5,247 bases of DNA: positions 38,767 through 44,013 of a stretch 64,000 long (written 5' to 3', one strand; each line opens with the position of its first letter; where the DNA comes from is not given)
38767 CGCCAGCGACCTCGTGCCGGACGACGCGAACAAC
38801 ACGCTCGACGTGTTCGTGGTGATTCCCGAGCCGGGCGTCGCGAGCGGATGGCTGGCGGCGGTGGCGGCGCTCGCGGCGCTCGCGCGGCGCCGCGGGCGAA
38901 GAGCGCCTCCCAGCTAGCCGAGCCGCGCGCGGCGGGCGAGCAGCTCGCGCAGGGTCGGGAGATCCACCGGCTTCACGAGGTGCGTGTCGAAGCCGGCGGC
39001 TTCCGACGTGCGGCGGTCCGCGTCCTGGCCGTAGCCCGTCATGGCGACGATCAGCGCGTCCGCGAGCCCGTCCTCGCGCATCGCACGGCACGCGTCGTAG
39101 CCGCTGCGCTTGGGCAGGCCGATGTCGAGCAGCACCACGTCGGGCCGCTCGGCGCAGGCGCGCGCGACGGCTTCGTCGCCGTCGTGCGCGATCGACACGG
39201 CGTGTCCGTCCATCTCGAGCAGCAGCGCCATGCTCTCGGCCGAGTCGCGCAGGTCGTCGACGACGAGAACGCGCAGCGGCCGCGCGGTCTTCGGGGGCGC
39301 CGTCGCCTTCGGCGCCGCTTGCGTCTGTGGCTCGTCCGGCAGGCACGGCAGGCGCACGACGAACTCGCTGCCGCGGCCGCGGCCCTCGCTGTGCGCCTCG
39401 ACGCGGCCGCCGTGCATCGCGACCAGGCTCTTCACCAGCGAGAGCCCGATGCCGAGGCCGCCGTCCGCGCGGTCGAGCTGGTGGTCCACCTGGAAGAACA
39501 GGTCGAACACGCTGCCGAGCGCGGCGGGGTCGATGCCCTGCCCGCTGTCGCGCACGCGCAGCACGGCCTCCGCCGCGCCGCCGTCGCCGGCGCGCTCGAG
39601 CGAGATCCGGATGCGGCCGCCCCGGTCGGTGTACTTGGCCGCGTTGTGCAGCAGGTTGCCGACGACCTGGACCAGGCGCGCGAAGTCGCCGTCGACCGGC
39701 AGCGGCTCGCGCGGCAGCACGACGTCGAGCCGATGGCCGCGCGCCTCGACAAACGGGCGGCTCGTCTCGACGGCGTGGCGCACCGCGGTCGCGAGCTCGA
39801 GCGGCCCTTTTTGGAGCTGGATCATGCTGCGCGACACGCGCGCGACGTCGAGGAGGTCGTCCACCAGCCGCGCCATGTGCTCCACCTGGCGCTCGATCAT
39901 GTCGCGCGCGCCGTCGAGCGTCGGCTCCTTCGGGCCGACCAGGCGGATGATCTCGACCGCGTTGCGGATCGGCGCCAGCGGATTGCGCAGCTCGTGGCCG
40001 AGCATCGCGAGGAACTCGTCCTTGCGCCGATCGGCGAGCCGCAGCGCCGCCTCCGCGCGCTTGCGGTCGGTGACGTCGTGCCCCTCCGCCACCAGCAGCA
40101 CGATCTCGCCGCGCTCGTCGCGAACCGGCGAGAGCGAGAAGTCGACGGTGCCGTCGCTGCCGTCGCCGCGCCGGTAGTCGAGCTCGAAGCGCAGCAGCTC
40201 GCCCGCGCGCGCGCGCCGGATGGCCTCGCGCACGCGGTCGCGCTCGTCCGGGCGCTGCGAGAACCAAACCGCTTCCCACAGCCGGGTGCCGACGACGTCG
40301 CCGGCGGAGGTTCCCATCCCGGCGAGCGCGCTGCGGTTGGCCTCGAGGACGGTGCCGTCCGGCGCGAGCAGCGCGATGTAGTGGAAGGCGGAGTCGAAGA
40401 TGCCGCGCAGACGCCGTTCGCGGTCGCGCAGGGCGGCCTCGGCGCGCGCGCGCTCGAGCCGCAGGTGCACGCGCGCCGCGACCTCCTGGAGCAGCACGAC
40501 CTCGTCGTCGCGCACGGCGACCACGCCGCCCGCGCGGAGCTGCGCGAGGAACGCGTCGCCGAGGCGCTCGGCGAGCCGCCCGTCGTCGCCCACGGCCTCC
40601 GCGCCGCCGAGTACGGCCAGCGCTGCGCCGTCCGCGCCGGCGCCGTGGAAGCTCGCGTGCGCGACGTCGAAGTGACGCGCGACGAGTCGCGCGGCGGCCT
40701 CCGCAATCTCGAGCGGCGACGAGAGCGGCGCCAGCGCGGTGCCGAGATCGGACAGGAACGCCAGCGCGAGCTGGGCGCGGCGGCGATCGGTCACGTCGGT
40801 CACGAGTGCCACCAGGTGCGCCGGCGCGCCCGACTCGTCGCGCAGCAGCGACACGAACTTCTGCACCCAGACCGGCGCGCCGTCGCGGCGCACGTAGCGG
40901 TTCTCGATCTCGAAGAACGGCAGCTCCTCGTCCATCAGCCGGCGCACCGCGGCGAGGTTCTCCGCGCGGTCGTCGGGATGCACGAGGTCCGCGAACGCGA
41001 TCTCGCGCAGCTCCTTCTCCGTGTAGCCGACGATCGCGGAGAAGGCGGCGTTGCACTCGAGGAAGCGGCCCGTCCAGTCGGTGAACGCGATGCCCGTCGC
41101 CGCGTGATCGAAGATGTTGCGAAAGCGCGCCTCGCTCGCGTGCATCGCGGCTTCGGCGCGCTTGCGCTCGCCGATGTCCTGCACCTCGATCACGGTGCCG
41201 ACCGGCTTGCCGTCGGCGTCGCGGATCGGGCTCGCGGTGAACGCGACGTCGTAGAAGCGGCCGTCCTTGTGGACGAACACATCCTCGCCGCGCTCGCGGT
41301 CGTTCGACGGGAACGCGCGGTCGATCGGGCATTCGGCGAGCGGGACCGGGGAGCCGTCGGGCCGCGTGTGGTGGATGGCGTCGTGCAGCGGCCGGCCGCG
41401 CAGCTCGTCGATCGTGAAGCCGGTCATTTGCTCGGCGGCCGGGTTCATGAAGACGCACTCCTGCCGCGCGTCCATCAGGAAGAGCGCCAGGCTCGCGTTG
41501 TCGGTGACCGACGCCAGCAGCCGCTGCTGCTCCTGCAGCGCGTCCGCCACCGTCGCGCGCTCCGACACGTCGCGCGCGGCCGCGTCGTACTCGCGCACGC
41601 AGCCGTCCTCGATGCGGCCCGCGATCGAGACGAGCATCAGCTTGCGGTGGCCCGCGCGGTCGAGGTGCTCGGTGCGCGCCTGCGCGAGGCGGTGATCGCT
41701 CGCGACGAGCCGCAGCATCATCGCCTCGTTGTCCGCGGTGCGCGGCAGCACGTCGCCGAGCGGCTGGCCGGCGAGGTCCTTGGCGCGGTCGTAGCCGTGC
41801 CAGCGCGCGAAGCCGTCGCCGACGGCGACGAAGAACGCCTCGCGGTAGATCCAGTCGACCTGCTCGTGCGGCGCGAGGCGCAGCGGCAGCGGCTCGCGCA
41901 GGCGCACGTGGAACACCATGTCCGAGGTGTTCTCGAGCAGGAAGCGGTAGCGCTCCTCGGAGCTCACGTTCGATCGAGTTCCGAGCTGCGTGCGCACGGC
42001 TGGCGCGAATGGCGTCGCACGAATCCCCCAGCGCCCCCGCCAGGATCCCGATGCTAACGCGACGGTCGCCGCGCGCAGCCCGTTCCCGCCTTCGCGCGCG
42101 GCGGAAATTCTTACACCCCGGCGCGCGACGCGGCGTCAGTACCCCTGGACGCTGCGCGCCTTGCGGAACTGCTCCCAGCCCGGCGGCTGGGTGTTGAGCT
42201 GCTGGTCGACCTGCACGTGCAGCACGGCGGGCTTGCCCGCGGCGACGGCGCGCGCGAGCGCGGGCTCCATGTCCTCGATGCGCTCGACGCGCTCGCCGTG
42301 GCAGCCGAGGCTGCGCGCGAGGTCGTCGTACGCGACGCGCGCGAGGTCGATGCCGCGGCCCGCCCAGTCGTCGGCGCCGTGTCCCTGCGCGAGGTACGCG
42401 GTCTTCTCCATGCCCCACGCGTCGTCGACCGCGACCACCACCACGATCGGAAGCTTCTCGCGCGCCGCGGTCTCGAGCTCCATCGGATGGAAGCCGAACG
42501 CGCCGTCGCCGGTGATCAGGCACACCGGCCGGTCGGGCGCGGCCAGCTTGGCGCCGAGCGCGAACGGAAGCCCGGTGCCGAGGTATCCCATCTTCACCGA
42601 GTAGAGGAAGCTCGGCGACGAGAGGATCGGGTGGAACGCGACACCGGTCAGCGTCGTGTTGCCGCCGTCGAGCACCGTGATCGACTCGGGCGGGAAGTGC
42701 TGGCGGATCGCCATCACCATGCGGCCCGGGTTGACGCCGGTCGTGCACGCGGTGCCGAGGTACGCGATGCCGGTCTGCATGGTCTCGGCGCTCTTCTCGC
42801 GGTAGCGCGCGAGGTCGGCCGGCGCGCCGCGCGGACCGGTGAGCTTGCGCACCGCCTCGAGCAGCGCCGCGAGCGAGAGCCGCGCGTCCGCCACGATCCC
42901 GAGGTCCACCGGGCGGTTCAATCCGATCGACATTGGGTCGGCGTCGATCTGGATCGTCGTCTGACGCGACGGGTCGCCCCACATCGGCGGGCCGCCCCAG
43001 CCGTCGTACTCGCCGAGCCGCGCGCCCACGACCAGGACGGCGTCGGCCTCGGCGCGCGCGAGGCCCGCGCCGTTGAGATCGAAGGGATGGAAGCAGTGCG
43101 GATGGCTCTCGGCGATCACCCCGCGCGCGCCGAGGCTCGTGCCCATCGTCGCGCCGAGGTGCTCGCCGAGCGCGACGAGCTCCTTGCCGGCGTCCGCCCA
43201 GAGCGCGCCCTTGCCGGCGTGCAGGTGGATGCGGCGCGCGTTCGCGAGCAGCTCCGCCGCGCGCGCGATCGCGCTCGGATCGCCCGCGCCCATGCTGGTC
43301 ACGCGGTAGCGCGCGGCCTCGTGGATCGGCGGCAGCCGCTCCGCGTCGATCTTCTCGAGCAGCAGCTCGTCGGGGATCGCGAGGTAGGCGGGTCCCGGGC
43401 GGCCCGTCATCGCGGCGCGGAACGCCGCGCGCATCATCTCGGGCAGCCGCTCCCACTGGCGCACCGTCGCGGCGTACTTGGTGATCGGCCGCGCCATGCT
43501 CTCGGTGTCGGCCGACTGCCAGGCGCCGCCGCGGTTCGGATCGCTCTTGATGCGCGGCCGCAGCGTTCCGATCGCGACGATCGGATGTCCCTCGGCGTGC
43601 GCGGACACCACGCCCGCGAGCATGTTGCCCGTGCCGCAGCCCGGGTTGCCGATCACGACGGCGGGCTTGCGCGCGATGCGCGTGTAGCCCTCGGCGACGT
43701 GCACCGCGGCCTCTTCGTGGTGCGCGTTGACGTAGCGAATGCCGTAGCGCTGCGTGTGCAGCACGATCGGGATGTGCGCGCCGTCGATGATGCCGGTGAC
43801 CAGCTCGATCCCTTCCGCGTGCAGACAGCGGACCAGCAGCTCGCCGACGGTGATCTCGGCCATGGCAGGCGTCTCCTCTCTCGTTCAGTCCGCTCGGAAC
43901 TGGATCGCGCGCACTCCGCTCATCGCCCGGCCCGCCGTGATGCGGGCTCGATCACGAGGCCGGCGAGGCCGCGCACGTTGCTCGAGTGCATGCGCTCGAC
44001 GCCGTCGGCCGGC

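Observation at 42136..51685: Carrier-protein-centred oxidative tailoring cluster (A-domain, ACP, di-iron oxygenase, FAD monooxygenase, P450, deacetylase, acyltransferase-like, ThDP enzyme)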

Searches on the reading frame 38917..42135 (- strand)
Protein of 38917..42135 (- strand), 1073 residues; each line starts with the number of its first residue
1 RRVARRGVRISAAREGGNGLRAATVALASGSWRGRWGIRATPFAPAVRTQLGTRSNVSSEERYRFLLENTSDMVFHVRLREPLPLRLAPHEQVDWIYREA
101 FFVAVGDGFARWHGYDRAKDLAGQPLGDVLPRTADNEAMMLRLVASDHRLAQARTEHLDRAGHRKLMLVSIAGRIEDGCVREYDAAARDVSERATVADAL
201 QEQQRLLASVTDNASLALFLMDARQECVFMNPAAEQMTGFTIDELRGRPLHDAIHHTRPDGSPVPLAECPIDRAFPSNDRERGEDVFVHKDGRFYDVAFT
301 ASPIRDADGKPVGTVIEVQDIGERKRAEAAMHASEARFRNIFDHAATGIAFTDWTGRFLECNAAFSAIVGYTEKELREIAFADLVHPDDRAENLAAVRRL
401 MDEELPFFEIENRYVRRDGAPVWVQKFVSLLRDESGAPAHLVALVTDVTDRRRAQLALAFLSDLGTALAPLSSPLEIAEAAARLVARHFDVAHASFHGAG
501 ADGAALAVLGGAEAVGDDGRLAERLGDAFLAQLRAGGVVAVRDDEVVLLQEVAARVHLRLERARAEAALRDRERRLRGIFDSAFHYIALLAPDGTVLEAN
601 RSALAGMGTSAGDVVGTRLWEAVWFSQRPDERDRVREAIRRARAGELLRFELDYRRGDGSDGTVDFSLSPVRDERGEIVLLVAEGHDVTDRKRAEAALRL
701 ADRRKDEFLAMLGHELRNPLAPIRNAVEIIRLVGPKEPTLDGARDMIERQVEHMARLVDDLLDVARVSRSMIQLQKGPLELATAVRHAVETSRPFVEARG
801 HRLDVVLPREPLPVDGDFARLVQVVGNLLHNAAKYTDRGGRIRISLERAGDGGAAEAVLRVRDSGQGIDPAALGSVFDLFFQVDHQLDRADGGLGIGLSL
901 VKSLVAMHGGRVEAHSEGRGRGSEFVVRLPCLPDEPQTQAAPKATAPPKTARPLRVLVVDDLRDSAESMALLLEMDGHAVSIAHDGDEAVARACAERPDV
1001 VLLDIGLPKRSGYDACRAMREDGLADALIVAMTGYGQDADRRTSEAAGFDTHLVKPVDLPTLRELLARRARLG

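Call 7: search_protein_families(library=pfam, proteins=[window:38917-42135:-], max_evalue=0.01)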
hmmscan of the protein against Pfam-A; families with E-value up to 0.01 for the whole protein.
window:38917-42135:- (1073 aa): 10 families
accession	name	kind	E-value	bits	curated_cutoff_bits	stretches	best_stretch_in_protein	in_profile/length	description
PF08448.16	PAS_4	-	3.8e-47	159.5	23.1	4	581-693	2-110/110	PAS fold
PF13426.13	PAS_9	-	3.6e-46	156.1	27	3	348-450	3-103/103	PAS domain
PF00989.32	PAS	-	9.1e-39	132.4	22.6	3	337-448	2-113/113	PAS fold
PF08447.18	PAS_3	-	3.1e-28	98.3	25.6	2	359-443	2-87/89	PAS fold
PF02518.31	HATPase_c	-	5.1e-24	85.3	26.4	1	816-930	1-108/111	Histidine kinase-, DNA gyrase B-, and HSP90-like ATPase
PF00072.30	Response_reg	-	8.9e-21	74.6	30.2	1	956-1066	1-110/111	Response regulator receiver domain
PF13188.13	PAS_8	-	8.7e-20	70.3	21.8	2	336-390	1-55/65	PAS domain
PF00512.31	HisKA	-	5.7e-14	52.4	26.9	1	705-767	2-63/66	His Kinase A (phospho-acceptor) domain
PF12860.13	PAS_7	-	1.3e-06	29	27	0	213-328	3-114/115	PAS fold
PF13596.12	PAS_10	-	0.00099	20.2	22.1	0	212-321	6-105/106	PAS domain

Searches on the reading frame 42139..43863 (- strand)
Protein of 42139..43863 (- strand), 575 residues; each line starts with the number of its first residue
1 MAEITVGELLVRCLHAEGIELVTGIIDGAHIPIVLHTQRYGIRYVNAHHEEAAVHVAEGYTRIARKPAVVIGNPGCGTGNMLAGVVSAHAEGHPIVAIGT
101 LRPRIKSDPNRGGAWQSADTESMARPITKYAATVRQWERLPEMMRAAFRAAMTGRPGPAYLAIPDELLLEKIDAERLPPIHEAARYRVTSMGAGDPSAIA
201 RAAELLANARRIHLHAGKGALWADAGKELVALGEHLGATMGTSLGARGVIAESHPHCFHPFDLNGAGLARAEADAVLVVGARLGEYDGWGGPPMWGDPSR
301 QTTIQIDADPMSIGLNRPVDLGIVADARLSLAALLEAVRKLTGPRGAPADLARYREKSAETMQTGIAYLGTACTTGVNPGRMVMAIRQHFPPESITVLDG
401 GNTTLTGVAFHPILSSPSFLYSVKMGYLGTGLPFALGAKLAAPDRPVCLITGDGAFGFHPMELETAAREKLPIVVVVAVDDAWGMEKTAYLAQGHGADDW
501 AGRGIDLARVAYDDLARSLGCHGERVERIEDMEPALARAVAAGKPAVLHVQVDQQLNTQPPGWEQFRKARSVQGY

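Call 7: search_protein_families(library=pfam, proteins=[window:42139-43863:-], max_evalue=0.01)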
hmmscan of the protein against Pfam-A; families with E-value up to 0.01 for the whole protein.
window:42139-43863:- (575 aa): 3 families
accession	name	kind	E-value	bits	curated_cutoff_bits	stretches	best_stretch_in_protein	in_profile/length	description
PF02775.26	TPP_enzyme_C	-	3.7e-33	114.9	21.9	1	399-550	1-151/151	Thiamine pyrophosphate enzyme, C-terminal TPP binding domain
PF00205.28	TPP_enzyme_M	-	2.6e-28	98.9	30.4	1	199-334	1-137/137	Thiamine pyrophosphate enzyme, central domain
PF02776.23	TPP_enzyme_N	-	4.9e-25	88.1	26.8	1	5-111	2-107/119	Thiamine pyrophosphate enzyme, N-terminal TPP binding domain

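Call 9: search_protein_families(library=ncbifam, proteins=[window:42139-43863:-], max_evalue=0.001)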
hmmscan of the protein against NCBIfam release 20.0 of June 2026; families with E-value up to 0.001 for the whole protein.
window:42139-43863:- (575 aa): 53 families (the best 25 are shown)
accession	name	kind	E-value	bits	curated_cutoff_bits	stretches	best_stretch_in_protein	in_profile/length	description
NF005713.0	PRK07525.1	subfamily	1e-79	268.5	620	1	3-557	5-567/592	sulfoacetaldehyde acetyltransferase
TIGR03457.1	sulphoacet_xsc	equivalog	2.3e-78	264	676.4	1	4-557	2-561/579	sulfoacetaldehyde acetyltransferase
TIGR00118.1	acolac_lg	equivalog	8.6e-78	262.2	538.35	1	6-560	3-542/557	biosynthetic-type acetolactate synthase large subunit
NF006187.0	PRK08322.1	equivalog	5.6e-77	259.4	509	1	6-559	4-535/548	acetolactate synthase large subunit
NF058623.1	HdaclCoAlyACT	equivalog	1.5e-76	258.3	600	1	4-555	10-543/575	2-hydroxyacyl-CoA lyase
NF006122.0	PRK08266.1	subfamily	1.9e-74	251.1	571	1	1-559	1-531/543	hypothetical protein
NF004919.0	PRK06276.1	equivalog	1.4e-73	248.2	866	1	7-562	4-550/582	acetolactate synthase large subunit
NF006052.0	PRK08199.1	subfamily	5.8e-73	246.1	539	1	3-569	7-554/559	thiamine pyrophosphate protein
NF004516.0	PRK05858.1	equivalog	1.1e-71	242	587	1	5-555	12-538/548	acetolactate synthase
NF004710.0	PRK06048.1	equivalog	3.4e-71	240.4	976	1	3-560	7-545/561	acetolactate synthase large subunit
NF005039.0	PRK06456.1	equivalog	2.4e-70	237.6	868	1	8-562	6-557/572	acetolactate synthase large subunit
NF004807.0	PRK06154.1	equivalog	4e-68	230.5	607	1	5-551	21-553/565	thiamine pyrophosphate-requiring protein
NF004772.0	PRK06112.1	subfamily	2.5e-67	227.5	673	1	3-555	13-562/578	acetolactate synthase catalytic subunit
NF005712.0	PRK07524.1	subfamily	2.1e-66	224.5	500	1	4-556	3-533/536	5-guanidino-2-oxopentanoate decarboxylase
NF006378.0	PRK08617.1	equivalog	1.5e-65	221.6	510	1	7-558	11-544/556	acetolactate synthase AlsS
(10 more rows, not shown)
